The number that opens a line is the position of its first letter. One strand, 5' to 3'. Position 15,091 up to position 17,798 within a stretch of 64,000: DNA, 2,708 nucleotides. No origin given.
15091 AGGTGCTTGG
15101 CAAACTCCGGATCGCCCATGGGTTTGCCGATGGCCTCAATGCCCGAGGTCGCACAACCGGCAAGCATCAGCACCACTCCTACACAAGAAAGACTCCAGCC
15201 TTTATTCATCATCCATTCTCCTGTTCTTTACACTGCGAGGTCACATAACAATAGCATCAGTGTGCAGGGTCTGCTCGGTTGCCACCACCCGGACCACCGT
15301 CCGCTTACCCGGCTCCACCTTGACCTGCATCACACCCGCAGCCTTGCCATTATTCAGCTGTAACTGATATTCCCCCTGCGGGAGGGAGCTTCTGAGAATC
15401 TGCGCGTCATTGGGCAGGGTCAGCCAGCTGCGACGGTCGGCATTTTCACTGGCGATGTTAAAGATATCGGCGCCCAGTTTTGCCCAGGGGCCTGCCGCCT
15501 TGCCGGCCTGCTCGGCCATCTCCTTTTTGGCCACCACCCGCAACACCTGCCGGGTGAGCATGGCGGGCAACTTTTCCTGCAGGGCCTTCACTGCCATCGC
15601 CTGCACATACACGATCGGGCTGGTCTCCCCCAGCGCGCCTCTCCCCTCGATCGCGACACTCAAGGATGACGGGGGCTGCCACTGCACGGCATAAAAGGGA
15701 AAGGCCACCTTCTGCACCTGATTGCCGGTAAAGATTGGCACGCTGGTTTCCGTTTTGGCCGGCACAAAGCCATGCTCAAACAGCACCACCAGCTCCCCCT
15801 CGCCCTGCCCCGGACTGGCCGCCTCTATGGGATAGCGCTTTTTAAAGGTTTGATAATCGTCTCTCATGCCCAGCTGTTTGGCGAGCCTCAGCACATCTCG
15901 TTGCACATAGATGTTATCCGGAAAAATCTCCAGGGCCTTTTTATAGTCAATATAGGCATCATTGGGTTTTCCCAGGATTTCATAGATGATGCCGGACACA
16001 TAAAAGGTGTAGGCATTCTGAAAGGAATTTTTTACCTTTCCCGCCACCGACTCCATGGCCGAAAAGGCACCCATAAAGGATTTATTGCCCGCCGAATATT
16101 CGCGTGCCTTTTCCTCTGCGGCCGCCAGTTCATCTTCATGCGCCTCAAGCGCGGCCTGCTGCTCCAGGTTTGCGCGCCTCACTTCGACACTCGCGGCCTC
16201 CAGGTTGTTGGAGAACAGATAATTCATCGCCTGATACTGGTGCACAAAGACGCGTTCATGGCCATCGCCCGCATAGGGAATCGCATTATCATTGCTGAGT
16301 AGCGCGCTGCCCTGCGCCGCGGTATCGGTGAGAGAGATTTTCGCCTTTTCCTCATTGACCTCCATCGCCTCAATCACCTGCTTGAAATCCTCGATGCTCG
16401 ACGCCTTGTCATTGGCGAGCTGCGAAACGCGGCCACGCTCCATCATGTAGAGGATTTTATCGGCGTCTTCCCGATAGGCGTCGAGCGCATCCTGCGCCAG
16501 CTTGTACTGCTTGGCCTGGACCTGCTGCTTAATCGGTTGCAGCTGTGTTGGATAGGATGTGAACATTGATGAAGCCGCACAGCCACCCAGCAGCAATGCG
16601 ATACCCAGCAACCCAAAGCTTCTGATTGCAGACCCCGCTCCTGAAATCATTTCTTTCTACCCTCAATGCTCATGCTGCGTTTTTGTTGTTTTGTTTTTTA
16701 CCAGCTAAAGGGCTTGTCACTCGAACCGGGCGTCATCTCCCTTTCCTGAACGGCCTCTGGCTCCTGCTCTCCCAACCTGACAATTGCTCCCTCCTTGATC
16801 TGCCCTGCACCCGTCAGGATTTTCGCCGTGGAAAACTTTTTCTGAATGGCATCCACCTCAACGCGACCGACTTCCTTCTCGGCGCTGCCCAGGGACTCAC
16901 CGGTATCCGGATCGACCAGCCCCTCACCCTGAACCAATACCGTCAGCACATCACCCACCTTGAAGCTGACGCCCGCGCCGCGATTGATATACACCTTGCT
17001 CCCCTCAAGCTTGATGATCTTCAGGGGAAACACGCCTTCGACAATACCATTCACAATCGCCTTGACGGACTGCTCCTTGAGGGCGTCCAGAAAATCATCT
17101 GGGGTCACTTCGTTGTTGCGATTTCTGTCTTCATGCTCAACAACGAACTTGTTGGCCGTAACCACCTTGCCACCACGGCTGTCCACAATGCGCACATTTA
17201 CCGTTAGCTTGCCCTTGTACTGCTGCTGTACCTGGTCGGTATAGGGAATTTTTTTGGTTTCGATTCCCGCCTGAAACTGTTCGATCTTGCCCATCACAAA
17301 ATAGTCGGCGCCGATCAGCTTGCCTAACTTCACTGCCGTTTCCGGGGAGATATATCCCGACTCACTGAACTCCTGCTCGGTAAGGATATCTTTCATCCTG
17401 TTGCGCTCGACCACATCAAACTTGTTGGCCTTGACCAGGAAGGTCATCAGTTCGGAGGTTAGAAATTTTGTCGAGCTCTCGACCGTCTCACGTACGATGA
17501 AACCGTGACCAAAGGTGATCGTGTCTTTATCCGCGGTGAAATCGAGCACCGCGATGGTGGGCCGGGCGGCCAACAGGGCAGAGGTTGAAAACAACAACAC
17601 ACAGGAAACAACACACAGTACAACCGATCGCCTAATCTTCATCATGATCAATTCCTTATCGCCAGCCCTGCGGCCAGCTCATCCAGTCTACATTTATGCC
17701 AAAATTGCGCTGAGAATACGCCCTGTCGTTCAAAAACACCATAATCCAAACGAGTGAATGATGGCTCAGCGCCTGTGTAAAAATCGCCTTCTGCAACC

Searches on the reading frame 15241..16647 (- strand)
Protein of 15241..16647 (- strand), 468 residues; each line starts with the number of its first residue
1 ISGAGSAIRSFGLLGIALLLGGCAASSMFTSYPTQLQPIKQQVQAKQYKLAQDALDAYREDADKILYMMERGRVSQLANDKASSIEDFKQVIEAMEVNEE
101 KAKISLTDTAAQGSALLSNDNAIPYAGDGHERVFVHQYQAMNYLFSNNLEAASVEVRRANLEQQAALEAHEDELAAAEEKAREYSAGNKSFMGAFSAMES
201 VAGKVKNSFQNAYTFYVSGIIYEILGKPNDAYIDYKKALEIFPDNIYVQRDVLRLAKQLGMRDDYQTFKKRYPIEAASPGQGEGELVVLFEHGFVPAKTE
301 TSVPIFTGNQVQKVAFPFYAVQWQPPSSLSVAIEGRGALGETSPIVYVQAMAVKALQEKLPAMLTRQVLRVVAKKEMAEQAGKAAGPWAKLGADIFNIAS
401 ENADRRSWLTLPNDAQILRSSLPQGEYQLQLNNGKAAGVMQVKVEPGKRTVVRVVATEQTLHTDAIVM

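Call 53: search_protein_families(library=pfam, proteins=[window:15241-16647:-], max_evalue=0.0001)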
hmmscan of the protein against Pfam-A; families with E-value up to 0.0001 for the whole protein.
window:15241-16647:- (468 aa): 2 families
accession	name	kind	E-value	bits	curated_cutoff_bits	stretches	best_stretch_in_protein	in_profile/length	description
PF07719.23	TPR_2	-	6.6e-06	26.3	27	0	214-245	3-34/34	Tetratricopeptide repeat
PF00515.34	TPR_1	-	9.7e-06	25.6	27.8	1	213-245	2-34/34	Tetratricopeptide repeat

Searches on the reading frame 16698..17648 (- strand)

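Call 53: search_protein_families(library=pfam, proteins=[window:16698-17648:-], max_evalue=0.0001)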
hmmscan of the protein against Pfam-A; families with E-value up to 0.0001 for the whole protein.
window:16698-17648:- (316 aa): 2 families
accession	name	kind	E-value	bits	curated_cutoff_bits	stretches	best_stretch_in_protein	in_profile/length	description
PF03783.19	CsgG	-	7.1e-22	78.2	20.8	1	27-173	7-153/210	Curli production assembly/transport component CsgG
PF13036.11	LpoB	-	1.4e-08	35.2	22.3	1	60-127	47-115/147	Peptidoglycan-synthase activator LpoB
